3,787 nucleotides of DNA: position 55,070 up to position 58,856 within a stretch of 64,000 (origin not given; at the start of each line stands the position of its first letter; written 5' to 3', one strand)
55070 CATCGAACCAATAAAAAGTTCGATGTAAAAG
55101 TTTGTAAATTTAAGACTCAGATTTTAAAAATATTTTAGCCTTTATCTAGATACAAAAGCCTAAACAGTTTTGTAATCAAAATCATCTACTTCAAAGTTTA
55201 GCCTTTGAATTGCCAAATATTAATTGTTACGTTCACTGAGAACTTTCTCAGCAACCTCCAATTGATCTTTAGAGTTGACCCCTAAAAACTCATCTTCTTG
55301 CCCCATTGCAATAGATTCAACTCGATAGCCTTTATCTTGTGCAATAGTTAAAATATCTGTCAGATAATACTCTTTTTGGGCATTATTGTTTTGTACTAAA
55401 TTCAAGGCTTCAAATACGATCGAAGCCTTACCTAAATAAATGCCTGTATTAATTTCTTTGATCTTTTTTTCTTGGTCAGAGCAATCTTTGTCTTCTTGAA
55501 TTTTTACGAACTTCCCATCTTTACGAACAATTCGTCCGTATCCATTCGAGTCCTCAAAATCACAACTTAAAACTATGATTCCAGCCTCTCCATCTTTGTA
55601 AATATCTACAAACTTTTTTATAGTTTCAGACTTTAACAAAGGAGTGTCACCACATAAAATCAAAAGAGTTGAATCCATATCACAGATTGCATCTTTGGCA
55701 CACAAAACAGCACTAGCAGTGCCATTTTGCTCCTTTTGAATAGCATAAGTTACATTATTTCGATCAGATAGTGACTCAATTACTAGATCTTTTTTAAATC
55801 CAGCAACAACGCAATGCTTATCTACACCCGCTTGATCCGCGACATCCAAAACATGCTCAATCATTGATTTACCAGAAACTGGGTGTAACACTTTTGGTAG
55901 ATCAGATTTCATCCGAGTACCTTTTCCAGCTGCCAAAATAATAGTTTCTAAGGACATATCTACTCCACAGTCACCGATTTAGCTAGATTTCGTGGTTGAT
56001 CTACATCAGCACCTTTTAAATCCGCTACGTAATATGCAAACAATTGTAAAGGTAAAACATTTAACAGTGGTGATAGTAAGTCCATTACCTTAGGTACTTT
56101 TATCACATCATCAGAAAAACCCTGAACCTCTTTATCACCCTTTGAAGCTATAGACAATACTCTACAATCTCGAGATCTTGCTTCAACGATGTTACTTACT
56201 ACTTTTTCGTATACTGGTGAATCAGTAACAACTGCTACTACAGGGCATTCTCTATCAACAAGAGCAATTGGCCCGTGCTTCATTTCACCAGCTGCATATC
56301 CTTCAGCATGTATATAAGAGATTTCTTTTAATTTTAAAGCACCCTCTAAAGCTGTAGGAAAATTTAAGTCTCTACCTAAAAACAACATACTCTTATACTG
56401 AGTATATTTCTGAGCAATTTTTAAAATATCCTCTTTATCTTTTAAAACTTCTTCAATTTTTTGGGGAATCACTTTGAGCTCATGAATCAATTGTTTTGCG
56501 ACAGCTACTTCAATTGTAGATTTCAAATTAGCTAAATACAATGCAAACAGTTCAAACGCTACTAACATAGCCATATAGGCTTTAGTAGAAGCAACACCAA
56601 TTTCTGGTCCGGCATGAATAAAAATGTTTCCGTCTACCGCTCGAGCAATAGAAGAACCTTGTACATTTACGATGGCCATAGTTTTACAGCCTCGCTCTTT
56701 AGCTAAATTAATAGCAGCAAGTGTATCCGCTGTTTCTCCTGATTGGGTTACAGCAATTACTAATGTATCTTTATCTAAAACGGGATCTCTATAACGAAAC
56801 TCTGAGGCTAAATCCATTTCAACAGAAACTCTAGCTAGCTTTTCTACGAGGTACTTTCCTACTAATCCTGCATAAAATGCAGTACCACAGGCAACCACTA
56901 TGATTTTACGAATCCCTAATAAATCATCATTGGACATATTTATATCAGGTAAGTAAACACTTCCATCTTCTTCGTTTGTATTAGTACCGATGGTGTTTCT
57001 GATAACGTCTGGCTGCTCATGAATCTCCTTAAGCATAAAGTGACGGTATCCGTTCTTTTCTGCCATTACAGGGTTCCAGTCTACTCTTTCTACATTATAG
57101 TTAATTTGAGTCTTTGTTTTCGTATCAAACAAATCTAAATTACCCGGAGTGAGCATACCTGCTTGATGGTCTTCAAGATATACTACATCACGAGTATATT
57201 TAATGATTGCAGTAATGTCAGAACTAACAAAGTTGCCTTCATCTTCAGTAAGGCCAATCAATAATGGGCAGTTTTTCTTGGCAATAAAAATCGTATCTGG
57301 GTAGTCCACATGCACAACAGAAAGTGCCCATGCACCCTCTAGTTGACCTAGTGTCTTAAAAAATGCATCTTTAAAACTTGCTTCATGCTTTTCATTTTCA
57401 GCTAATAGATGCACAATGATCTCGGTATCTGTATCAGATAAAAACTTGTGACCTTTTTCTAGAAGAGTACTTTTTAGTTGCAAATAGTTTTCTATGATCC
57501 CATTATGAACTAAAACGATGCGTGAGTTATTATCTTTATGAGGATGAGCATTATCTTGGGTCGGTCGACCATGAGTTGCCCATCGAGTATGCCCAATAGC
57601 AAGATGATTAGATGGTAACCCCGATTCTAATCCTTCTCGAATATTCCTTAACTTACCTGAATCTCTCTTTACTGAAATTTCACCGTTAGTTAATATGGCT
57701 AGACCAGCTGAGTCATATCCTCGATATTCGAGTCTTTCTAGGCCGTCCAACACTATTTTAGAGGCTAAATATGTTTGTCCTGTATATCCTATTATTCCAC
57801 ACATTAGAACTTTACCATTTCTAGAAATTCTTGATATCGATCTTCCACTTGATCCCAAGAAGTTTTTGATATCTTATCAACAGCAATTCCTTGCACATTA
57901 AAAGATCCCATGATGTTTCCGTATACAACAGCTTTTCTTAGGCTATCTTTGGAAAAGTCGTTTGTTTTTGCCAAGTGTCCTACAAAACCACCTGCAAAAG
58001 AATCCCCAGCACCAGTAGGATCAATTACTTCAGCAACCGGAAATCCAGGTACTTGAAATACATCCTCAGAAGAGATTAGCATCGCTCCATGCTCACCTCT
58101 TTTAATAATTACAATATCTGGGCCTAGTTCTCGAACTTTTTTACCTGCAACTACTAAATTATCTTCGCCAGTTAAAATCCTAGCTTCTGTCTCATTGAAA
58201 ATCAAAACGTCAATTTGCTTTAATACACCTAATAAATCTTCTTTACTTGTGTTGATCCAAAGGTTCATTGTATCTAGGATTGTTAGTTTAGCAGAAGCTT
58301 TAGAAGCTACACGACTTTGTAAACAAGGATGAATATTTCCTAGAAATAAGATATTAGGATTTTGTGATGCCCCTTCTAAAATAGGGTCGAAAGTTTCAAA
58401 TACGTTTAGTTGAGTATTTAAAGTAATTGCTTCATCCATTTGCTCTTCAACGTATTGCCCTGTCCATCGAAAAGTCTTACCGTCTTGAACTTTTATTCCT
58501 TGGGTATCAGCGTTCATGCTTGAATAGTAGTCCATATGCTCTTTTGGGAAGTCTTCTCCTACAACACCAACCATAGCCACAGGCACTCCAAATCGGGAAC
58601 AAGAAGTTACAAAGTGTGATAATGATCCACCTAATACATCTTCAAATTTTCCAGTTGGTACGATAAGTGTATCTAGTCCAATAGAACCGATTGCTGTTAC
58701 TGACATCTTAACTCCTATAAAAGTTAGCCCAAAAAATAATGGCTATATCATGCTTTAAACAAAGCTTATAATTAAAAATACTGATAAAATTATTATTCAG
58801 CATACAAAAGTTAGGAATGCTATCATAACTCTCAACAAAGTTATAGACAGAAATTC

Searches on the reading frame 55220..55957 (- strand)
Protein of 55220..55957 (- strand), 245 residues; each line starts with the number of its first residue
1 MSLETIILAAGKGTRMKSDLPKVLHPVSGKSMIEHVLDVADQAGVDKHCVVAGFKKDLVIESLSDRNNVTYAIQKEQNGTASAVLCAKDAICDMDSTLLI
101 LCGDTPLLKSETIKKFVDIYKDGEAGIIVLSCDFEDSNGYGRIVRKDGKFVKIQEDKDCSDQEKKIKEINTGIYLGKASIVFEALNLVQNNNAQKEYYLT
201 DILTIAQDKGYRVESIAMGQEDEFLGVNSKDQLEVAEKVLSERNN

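Call 10: search_protein_families(library=ncbifam, proteins=[window:55220-55957:-], max_evalue=0.00001)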
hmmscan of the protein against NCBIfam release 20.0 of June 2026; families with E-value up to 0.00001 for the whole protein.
window:55220-55957:- (245 aa): 38 families (the best 25 are shown)
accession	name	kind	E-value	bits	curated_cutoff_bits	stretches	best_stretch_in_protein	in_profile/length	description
NF010934.1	PRK14354.1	equivalog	7.6e-82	275.2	450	1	5-243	2-239/447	bifunctional UDP-N-acetylglucosamine diphosphorylase/glucosamine-1-phosphate N-acetyltransferase GlmU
TIGR01173.1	glmU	equivalog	7e-78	262.5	366.85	1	4-244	2-240/452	bifunctional UDP-N-acetylglucosamine diphosphorylase/glucosamine-1-phosphate N-acetyltransferase GlmU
NF010935.0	PRK14355.1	equivalog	5.1e-76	256.1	718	1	3-244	4-246/459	bifunctional UDP-N-acetylglucosamine diphosphorylase/glucosamine-1-phosphate N-acetyltransferase GlmU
NF010933.0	PRK14353.1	equivalog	1.5e-68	231.5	505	1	3-243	6-245/453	bifunctional UDP-N-acetylglucosamine diphosphorylase/glucosamine-1-phosphate N-acetyltransferase GlmU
NF010932.0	PRK14352.1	equivalog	2.1e-66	224.6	611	1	5-243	9-250/488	bifunctional UDP-N-acetylglucosamine diphosphorylase/glucosamine-1-phosphate N-acetyltransferase GlmU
NF010937.0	PRK14357.1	equivalog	1.2e-65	222.2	658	1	4-243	2-232/448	bifunctional UDP-N-acetylglucosamine diphosphorylase/glucosamine-1-phosphate N-acetyltransferase GlmU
NF006986.0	PRK09451.1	equivalog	8.7e-63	212.7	725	1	3-242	6-241/456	bifunctional UDP-N-acetylglucosamine diphosphorylase/glucosamine-1-phosphate N-acetyltransferase GlmU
NF010940.0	PRK14360.1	equivalog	3.3e-60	203.9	602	1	5-243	4-239/452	bifunctional UDP-N-acetylglucosamine diphosphorylase/glucosamine-1-phosphate N-acetyltransferase GlmU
NF010936.0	PRK14356.1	equivalog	2.1e-58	198.3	666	1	5-243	8-246/456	bifunctional UDP-N-acetylglucosamine diphosphorylase/glucosamine-1-phosphate N-acetyltransferase GlmU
NF010939.0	PRK14359.1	equivalog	2.7e-58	197.6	592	1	2-243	2-236/430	bifunctional UDP-N-acetylglucosamine diphosphorylase/glucosamine-1-phosphate N-acetyltransferase GlmU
NF010938.0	PRK14358.1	equivalog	7e-56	189.7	500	1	3-245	8-249/481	bifunctional N-acetylglucosamine-1-phosphate uridyltransferase/glucosamine-1-phosphate acetyltransferase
TIGR03992.1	Arch_glmU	subfamily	3.1e-33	115.2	292.1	1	4-219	2-208/393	bifunctional sugar-1-phosphate nucleotidylyltransferase/acetyltransferase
NF041313.1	UDPGP_AglF_Halo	equivalog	5.1e-28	98.1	400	1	4-239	2-233/234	UTP--glucose-1-phosphate uridylyltransferase AglF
TIGR01208.1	rmlA_long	equivalog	8.2e-19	67.7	320.25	1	5-218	2-214/353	glucose-1-phosphate thymidylyltransferase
TIGR03310.1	matur_MocA_YgfJ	equivalog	4.9e-18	65.8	186.45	1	5-131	2-126/188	molybdenum cofactor cytidylyltransferase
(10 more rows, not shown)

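Call 91: search_protein_families(library=pfam, proteins=[window:55220-55957:-], max_evalue=0.001)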
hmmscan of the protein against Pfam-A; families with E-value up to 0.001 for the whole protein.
window:55220-55957:- (245 aa): 5 families
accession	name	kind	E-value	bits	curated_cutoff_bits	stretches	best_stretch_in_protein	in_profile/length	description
PF12804.13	NTP_transf_3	-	1.1e-20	74.8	27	1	6-135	2-126/160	MobA-like NTP transferase domain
PF00483.29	NTP_transferase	-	2.9e-20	73.3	21.2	1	5-215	2-218/245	Nucleotidyl transferase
PF01128.25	IspD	-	4.5e-12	46.6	27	1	5-129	3-126/221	2-C-methyl-D-erythritol 4-phosphate cytidylyltransferase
PF02348.25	CTP_transf_3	-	1.4e-08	35.2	22.6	1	6-162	3-147/217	Cytidylyltransferase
PF01983.22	CofC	-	0.00082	19.1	22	0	7-122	4-115/217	Guanylyl transferase CofC like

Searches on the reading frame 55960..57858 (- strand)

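Call 10: search_protein_families(library=ncbifam, proteins=[window:55960-57858:-], max_evalue=0.00001)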
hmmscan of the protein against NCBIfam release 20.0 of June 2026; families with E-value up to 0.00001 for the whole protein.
window:55960-57858:- (632 aa): 23 families
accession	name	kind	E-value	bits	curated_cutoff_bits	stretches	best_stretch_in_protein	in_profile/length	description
NF001484.0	PRK00331.1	subfamily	3.4e-244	811.7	381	1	19-632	1-601/601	isomerizing glutamine--fructose-6-phosphate transaminase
TIGR01135.1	glmS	equivalog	5.6e-240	798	418.05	1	20-632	1-607/607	glutamine--fructose-6-phosphate transaminase (isomerizing)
NF046059.1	NagB_SO3506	equivalog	1.2e-38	133.3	430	1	316-576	38-288/330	glucosamine-6-phosphate deaminase NagB-II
NF041128.1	glucosaP_deam_GlmD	equivalog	4.2e-29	101.8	580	1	312-629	27-321/323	glucosamine-6-phosphate deaminase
TIGR01134.1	purF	equivalog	5.5e-27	95.2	350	1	20-225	1-209/432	amidophosphoribosyltransferase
TIGR01536.1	asn_synth_AEB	equivalog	4.2e-13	49.1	267.1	1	20-222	1-170/517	asparagine synthase (glutamine-hydrolyzing)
NF008481.0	PRK11382.1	equivalog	7.7e-12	45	430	1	315-623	43-332/340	fructoselysine 6-phosphate deglycase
NF006949.0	PRK09431.1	equivalog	7.5e-11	41.3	499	1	86-226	44-173/554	asparagine synthase B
TIGR02815.1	agaS_fam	subfamily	4.4e-10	39.1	529.2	1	276-622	6-354/372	putative sugar isomerase, AgaS family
NF040776.2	AlsR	equivalog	1.3e-09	37.4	400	1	360-417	173-230/279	transcriptional repressor AlsR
NF003915.0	PRK05441.1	subfamily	2.9e-09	36.4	168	1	362-426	130-194/300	N-acetylmuramic acid 6-phosphate etherase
TIGR03104.1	trio_amidotrans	equivalog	3.6e-09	35.4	570.1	1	83-150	40-106/589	N-acetylglutaminylglutamine amidotransferase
TIGR00274.1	TIGR00274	equivalog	8.9e-09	34.8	302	1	361-427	124-190/291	N-acetylmuramic acid 6-phosphate etherase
NF008458.0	PRK11337.1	equivalog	3.5e-08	32.8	378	1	360-412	185-237/293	MurR/RpiR family transcriptional regulator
TIGR03127.2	RuMP_HxlB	equivalog_domain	1.7e-07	31.3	160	0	317-441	31-150/178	6-phospho-3-hexuloisomerase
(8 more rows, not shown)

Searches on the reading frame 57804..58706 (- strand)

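Call 10: search_protein_families(library=ncbifam, proteins=[window:57804-58706:-], max_evalue=0.00001)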
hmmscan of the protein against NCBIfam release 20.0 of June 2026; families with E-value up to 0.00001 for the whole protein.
window:57804-58706:- (300 aa): 18 families
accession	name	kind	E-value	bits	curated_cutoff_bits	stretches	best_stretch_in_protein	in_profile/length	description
TIGR04382.1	myo_inos_iolC_N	equivalog_domain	1.9e-23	83.3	300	1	157-275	181-294/309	5-dehydro-2-deoxygluconokinase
TIGR02152.1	D_ribokin_bact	equivalog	1.2e-22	80.6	299.65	1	20-272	29-282/298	ribokinase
NF040938.1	KDG_KDGal_kin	equivalog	2.8e-20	72.7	400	1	147-262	164-279/305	bifunctional 2-dehydro-3-deoxygluconokinase/2-dehydro-3-deoxygalactonokinase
NF053626.1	RibKinHalex1628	equivalog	4.1e-17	62.6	330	1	26-288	38-288/293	ATP-dependent ribose-1-phosphate kinase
NF041164.1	NucKinThplmales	equivalog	4.2e-15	55.7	450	1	21-272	33-273/295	nucleoside kinase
NF008353.0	PRK11142.1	equivalog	8e-15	55.1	341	1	25-252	38-270/307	ribokinase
NF041134.1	R1P_kin_Thcocales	equivalog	1.4e-14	54.2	500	1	25-274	36-266/291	ADP-dependent ribose-1-phosphate kinase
NF049991.1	TagKinase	equivalog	2.3e-14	52.9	420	1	155-272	185-297/321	tagatose kinase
TIGR03168.1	1-PFK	subfamily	8.7e-14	51.1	216.4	1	145-266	156-281/305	hexose kinase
NF047869.1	myo_kin_aldol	exception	5.2e-13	48.2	600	1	157-266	198-311/586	bifunctional 5-dehydro-2-deoxygluconokinase/5-dehydro-2-deoxyphosphogluconate aldolase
TIGR03828.1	pfkB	equivalog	6.3e-13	48.4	292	1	123-266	135-281/305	1-phosphofructokinase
NF006957.1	PRK09434.1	equivalog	1e-12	48.2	450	1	155-268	170-284/302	fructokinase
NF041332.1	KDG_KDGal_kin_Halo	equivalog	8.7e-12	45.1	440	1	148-252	172-278/320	bifunctional 2-dehydro-3-deoxygluconokinase/2-dehydro-3-deoxygalactonokinase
NF007321.0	PRK09813.1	equivalog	4.4e-10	39.5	247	1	185-251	175-240/261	fructoselysine 6-kinase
TIGR02198.1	rfaE_dom_I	equivalog_domain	2e-09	37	345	1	171-278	197-304/315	D-glycero-beta-D-manno-heptose-7-phosphate kinase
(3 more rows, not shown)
